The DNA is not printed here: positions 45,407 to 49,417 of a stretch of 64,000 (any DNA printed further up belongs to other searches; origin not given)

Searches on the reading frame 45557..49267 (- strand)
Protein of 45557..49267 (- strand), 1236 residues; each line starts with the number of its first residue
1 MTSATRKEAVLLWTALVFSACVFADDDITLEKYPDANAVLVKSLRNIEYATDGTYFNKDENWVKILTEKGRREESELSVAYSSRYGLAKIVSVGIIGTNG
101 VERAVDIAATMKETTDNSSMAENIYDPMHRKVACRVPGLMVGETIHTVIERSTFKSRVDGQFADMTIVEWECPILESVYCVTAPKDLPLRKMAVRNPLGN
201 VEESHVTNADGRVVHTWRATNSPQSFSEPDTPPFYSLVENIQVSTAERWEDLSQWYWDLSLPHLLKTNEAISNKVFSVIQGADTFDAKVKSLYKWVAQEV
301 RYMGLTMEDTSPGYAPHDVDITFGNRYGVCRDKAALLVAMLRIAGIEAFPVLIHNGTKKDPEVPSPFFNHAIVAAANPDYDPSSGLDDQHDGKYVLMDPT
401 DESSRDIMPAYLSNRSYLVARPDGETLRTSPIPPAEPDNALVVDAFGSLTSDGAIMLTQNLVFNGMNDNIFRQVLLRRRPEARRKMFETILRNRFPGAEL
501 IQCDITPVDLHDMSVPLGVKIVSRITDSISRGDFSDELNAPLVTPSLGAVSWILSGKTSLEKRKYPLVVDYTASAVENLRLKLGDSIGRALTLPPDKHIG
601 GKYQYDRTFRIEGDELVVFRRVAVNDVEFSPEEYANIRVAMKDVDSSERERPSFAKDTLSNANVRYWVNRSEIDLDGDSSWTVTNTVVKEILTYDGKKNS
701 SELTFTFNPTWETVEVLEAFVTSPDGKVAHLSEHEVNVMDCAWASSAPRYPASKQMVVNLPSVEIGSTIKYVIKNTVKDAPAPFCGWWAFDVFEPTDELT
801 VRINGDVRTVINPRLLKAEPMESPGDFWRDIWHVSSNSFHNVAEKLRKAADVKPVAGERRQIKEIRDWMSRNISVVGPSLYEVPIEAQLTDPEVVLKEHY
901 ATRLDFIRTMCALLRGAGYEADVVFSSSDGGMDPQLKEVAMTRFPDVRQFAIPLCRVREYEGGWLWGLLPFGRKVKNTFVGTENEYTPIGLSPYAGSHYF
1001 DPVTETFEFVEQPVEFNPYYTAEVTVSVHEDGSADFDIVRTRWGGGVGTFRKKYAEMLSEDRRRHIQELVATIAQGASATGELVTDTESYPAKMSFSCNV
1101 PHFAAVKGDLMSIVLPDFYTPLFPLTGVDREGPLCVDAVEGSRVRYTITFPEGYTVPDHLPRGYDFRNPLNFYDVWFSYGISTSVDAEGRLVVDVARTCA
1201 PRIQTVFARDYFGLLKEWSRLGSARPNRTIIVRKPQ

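Call 48: search_protein_families(library=pfam, proteins=[window:45557-49267:-], max_evalue=0.00001)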
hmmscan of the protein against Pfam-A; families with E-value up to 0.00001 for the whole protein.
window:45557-49267:- (1236 aa): 2 families
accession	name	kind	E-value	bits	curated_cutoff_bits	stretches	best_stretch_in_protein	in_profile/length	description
PF12969.12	DUF3857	-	6.4e-36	124.4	24.6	2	678-804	2-130/170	Domain of Unknown Function with PDB structure (DUF3857)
PF01841.26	Transglut_core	-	4.6e-14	53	23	1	278-351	7-75/108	Transglutaminase-like superfamily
